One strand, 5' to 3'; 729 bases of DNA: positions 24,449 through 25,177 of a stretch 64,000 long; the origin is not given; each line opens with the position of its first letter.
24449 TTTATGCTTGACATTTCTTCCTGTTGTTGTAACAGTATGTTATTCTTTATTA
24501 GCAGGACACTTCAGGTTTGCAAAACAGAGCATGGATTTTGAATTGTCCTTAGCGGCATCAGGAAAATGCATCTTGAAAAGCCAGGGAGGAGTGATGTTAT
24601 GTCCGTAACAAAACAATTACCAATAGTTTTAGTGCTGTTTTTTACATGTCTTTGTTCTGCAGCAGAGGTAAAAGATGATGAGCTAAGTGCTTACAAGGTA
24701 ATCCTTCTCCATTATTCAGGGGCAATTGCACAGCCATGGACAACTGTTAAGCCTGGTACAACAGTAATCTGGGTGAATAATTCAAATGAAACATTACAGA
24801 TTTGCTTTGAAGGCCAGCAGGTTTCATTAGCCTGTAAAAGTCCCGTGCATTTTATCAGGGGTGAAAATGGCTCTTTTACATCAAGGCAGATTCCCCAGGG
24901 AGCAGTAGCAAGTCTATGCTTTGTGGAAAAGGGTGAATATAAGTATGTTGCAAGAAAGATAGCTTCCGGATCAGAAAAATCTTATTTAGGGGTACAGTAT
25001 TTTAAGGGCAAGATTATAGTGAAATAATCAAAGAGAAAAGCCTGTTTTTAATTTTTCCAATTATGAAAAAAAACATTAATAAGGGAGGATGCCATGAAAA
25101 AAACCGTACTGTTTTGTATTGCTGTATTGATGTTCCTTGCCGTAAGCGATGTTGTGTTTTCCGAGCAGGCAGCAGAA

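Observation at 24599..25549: Three-member paralogous family of small secreted proteins with strong RBSs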

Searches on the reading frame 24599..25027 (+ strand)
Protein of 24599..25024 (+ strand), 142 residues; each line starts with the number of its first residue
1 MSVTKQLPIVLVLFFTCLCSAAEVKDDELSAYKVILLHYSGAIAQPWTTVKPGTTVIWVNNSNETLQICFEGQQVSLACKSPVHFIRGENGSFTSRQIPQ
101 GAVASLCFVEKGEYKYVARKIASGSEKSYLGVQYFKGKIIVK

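Call 4: search_protein_families(library=pfam, proteins=[window:24599-25024:+], max_evalue=10)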
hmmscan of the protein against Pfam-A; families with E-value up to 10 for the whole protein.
window:24599-25024:+ (142 aa): 0 families

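Call 7: find_homologous_proteins(query=A1, max_evalue=0.001)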
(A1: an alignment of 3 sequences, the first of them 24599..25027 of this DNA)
Query A1 (3 sequences) (142 aa, profile of the alignment): 940 proteins with E <= 0.001 among 5962 candidates; the best 120 are listed.
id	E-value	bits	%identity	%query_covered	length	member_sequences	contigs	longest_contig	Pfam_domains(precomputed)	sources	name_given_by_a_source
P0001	9.2e-78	277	55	82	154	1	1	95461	-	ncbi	-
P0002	4.5e-65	236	100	100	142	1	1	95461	-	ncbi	-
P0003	7.8e-65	235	41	65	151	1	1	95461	-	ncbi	-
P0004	1.1e-54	202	50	100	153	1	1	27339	-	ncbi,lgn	-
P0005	2.9e-54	201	46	99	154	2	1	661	-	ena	-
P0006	1.1e-53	199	51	100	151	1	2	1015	-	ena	-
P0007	2.6e-52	195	60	84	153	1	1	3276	-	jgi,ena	-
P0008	8.4e-52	193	56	94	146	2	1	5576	-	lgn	-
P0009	1.0e-51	193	57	84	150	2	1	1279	-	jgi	jgi:plastocyanin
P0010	1.6e-51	192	48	94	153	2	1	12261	-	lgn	-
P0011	5.4e-51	190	54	84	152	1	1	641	-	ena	-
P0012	5.5e-51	190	46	100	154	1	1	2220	-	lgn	-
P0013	4.3e-50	187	53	96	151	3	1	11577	-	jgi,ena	-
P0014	5.0e-50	187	54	83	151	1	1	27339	-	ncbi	-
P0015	5.7e-50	187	54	94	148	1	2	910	-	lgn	-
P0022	1.0e-48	183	54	83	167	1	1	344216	-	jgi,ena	-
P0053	1.1e-46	176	49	92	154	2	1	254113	-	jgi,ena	-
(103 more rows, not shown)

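Call 13: find_encoding_contigs(protein=P0022, flank=8000, max_places=3)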
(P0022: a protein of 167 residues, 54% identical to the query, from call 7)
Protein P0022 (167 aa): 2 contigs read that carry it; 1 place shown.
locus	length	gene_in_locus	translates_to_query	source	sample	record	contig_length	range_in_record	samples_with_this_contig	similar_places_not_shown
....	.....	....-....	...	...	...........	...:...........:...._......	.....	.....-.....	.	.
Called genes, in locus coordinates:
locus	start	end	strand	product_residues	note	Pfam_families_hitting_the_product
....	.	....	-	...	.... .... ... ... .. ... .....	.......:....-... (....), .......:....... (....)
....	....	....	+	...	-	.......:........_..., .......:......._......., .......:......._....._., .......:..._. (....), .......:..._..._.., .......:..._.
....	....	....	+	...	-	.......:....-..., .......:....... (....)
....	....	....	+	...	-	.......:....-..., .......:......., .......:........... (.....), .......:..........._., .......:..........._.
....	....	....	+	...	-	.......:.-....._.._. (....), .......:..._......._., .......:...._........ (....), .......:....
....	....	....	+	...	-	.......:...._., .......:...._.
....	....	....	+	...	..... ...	-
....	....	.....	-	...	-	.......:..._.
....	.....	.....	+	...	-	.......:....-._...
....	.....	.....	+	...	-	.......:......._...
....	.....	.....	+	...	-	-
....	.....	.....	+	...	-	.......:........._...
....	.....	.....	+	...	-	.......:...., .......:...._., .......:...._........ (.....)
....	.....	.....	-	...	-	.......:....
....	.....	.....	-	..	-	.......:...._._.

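Call 14: find_encoding_contigs(protein=P0053, flank=8000, max_places=3)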
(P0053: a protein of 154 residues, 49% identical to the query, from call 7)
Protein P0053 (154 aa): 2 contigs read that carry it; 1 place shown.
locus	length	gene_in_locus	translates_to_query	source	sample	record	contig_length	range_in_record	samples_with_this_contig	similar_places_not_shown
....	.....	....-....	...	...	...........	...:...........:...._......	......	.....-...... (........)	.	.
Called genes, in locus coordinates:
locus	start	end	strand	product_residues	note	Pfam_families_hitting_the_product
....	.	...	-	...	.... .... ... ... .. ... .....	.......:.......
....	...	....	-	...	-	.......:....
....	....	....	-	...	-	-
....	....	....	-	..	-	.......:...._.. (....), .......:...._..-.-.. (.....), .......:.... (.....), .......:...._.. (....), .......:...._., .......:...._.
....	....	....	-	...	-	-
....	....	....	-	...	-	-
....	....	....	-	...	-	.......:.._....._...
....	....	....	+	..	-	-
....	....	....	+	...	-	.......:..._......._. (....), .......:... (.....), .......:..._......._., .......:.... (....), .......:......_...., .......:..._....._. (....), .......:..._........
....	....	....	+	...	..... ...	-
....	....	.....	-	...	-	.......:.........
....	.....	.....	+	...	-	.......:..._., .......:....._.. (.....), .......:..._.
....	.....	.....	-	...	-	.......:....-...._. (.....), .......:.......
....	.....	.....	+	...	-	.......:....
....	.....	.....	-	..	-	-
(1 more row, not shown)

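Call 15: search_protein_families(library=ncbifam, proteins=[window:24599-25024:+], max_evalue=1)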
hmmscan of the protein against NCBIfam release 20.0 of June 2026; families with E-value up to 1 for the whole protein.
window:24599-25024:+ (142 aa): 1 family
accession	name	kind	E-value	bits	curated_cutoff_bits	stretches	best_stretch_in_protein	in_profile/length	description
TIGR02656.1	cyanin_plasto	equivalog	0.027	14.9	87.85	1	49-116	20-82/99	plastocyanin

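Call 16: predict_structure(alignment_id=A2)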
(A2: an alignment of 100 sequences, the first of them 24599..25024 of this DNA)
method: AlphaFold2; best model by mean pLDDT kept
length: 142 residues; sequences in the alignment: 100
mean_pLDDT: 76.8   pTM: 0.67
mean pLDDT of the five models: 76.8, 75.7, 75.5, 74.1, 72.4
residues with pLDDT >= 90: 58; 70-90: 34; 50-70: 35; < 50: 15
segments of 3 or more residues with pLDDT < 50: 1-3, 5-7, 19-27
pLDDT, mean of each block of 10 residues (from residue 1): 47 51 48 90 88 92 92 66 77 89 91 92 62 86 92
secondary structure, 60 per line:
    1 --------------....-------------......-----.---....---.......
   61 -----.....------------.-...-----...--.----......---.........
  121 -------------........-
elements in order: H15-18 E32-37 E47-50 E54-60 E66-70 E85-87 E93-95 E103-108 E112-120 E134-141

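Call 18: search_protein_representatives(alignment_id=A2)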
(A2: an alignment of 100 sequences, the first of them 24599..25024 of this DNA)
Query: 100 sequences, 154 profile positions. Proteins with E-value up to 0.001 (for the whole library): 514; up to 1e-10: 188; up to 1e-30: 33. The best 150 are listed.
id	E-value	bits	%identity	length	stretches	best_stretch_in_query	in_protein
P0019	2.1e-64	232.0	-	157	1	1-154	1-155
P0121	5.0e-51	188.5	-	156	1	1-153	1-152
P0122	9.3e-47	174.7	-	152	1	6-154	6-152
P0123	2.8e-46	173.1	-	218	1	1-153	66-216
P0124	3.2e-46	172.9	-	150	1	3-154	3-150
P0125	3.1e-44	166.5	-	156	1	7-154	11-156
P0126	3.2e-43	163.2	-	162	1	1-127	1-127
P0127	6.4e-41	155.7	-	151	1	1-154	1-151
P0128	1.2e-40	154.8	-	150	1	8-154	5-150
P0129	3.2e-40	153.4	-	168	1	28-154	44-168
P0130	7.0e-38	145.8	-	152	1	4-154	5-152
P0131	1.1e-37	145.2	-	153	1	1-154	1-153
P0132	4.7e-37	143.1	-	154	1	1-154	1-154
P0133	4.6e-35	136.7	-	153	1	1-153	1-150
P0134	4.9e-35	136.6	-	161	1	22-154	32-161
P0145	3.2e-32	127.4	-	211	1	30-154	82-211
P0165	1.4e-27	112.4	-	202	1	2-129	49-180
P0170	6.1e-26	107.0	-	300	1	33-128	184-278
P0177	5.1e-24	100.8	-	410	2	24-153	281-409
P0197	9.0e-21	90.3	-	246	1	47-143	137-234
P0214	1.8e-19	86.1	-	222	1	49-132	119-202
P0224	1.4e-18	83.1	-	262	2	1-134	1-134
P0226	3.2e-18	82.0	-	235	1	51-134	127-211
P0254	3.7e-15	72.0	-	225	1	32-132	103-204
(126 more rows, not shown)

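Call 19: fold_search(model_id=the predicted structure, library=pdb)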
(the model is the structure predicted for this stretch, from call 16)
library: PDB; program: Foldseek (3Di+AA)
matches with E <= 10: 1676; with E <= 0.001: 58
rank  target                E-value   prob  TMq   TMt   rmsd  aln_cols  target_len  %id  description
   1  1sfd_A                8.2e-06  1.00  0.54  0.72   3.9       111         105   18  oxidized form of amicyanin mutant P94F (released 2004-07-27)
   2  2idq                  1.0e-05  1.00  0.54  0.72   3.9       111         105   18  Structure of M98A mutant of amicyanin, Cu(II) (released 2007-03-13)
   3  1aaj                  1.2e-05  1.00  0.49  0.65   5.2       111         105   18  CRYSTAL STRUCTURE ANALYSIS OF AMICYANIN AND APOAMICYANIN FROM PARACOCCUS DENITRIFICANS AT 2.0 ANGSTROMS AND 1.8 ANGSTROM (released 1993-10-31)
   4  2pcy                  1.4e-05  1.00  0.49  0.68   5.5       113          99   18  THE CRYSTAL STRUCTURE OF POPLAR APOPLASTOCYANIN AT 1.8-ANGSTROMS RESOLUTION. THE GEOMETRY OF THE COPPER-BINDING SITE IS  (released 1984-02-02)
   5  2gb2                  1.8e-05  1.00  0.51  0.68   5.1       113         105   18  The P52G mutant of amicyanin in the Cu(II) state. (released 2006-08-01)
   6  4p5r                  1.9e-05  1.00  0.54  0.73   6.0       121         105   20  Structure of oxidized W45Y mutant of amicyanin (released 2014-04-23)
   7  1id2_A                1.9e-05  1.00  0.50  0.67   5.3       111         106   19  CRYSTAL STRUCTURE OF AMICYANIN FROM PARACOCCUS VERSUTUS (THIOBACILLUS VERSUTUS) (released 2001-04-11)
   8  3rym_A                2.0e-05  1.00  0.54  0.72   3.9       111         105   18  Structure of Oxidized M98K mutant of Amicyanin (released 2011-11-23)
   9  3ie9                  2.0e-05  1.00  0.50  0.66   5.2       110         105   18  Structure of oxidized M98L mutant of amicyanin (released 2009-10-06)
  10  1sf3                  2.4e-05  1.00  0.52  0.69   6.7       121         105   21  Structure of the reduced form of the P94A mutant of amicyanin (released 2004-07-27)
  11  3ply_A                2.4e-05  1.00  0.50  0.67   7.1       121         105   20  Structure of Oxidized P96G Mutant of Amicyanin (released 2011-02-09)
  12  1qhq                  3.2e-05  1.00  0.47  0.48   7.0       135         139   15  AURACYANIN, A BLUE COPPER PROTEIN FROM THE GREEN THERMOPHILIC PHOTOSYNTHETIC BACTERIUM CHLOROFLEXUS AURANTIACUS (released 2001-03-07)
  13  2idt                  4.2e-05  1.00  0.49  0.66   5.2       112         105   18  Structure of M98Q mutant of amicyanin, Cu(II) (released 2007-03-13)
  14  4dp0                  4.5e-05  1.00  0.46  0.64   6.8       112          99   20  The 1.5 Angstrom crystal structure of oxidized (CuII) poplar plastocyanin B at pH 4.0 (released 2013-02-13)
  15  1jxg_A                5.0e-05  1.00  0.50  0.69   5.5       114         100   18  The 1.6 A Resolution Crystal Structure of a Mutant Poplar Plastocyanin Bearing a 21-25 Engeneered Disulfide Bridge (released 2001-12-19)
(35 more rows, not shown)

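Call 20: find_related_loci(query=A2, collection=genome_contigs, flank=10000)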
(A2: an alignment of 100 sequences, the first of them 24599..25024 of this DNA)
Query A2 (142 aa) in genome_contigs; peptide patterns used: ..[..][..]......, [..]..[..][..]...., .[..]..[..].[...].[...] (x = any residue, [..] = any of these).
171 stretches matched a pattern; 62 encode a relative of the query (tblastn E <= 1e-3); 61 distinct loci.
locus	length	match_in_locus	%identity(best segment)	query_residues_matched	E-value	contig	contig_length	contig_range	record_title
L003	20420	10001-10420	56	9-142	2e-45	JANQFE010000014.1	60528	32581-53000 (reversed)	MAG: Thermodesulfobacteriota bacterium isolate PL23a_bin.71 k99_2996173, whole genome shotgun sequence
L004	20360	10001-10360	57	24-142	1e-42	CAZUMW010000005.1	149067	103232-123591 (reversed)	MAG TPA_asm: uncultured Thermodesulfobacteriota bacterium isolate SRP141376_co4_104 genome assembly, contig: NODE_106_le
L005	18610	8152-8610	50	1-142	2e-42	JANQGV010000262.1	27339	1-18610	MAG: Thermodesulfobacteriota bacterium isolate PL23b_bin.63 k99_84302, whole genome shotgun sequence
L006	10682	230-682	50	2-142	6e-42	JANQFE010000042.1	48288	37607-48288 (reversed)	MAG: Thermodesulfobacteriota bacterium isolate PL23a_bin.71 k99_3440012, whole genome shotgun sequence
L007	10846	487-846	53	26-142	8e-40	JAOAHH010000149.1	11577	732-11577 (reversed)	MAG: Thermodesulfobacteriota bacterium isolate SKW55 k141_1672894, whole genome shotgun sequence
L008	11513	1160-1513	55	26-142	4e-40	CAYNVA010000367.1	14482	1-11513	MAG TPA_asm: uncultured Thermodesulfobacteriota bacterium isolate binchicken_co255_249 genome assembly, contig: k141_440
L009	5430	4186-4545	58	24-142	5e-40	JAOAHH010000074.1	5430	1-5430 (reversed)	MAG: Thermodesulfobacteriota bacterium isolate SKW55 k141_1539861, whole genome shotgun sequence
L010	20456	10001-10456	46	1-142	2e-39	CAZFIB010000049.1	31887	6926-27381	MAG TPA_asm: uncultured Thermodesulfobacteriota bacterium isolate SRP141376_co4_291 genome assembly, contig: NODE_2521_l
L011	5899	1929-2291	56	24-142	1e-39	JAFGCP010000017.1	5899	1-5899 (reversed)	MAG: Deltaproteobacteria bacterium isolate Zod_Metabat.1117 k87_389324, whole genome shotgun sequence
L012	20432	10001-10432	51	7-142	4e-39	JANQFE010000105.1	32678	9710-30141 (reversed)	MAG: Thermodesulfobacteriota bacterium isolate PL23a_bin.71 k99_316524, whole genome shotgun sequence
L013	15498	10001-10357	52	24-141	7e-39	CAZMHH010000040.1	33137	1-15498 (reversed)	MAG TPA_asm: uncultured Thermodesulfobacteriota bacterium isolate SRP332253_co1_288 genome assembly, contig: NODE_1793_l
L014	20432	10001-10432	52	9-142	5e-39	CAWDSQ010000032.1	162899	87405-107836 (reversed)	MAG: uncultured delta proteobacterium isolate MFD04716.bin.2.188 genome assembly, contig: contig_80461, whole genome sho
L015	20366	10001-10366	51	24-142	2e-38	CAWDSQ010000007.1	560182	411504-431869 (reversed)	MAG: uncultured delta proteobacterium isolate MFD04716.bin.2.188 genome assembly, contig: contig_18180, whole genome sho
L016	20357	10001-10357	53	24-142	3e-37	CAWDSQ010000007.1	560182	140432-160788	MAG: uncultured delta proteobacterium isolate MFD04716.bin.2.188 genome assembly, contig: contig_18180, whole genome sho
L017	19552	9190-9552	52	24-142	5e-37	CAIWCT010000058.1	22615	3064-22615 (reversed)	MAG: uncultured delta proteobacterium isolate AM-2014_bin-3252 genome assembly, contig: bin-3252:058/455, whole genome s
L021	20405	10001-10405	44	17-142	5e-36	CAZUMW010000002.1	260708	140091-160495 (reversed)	MAG TPA_asm: uncultured Thermodesulfobacteriota bacterium isolate SRP141376_co4_104 genome assembly, contig: NODE_22_len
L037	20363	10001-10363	45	13-129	7e-27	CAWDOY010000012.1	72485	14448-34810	MAG: uncultured delta proteobacterium isolate MFD04716.bin.2.301 genome assembly, contig: contig_20301, whole genome sho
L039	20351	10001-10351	43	26-142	9e-27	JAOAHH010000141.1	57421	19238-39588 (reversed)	MAG: Thermodesulfobacteriota bacterium isolate SKW55 k141_712798, whole genome shotgun sequence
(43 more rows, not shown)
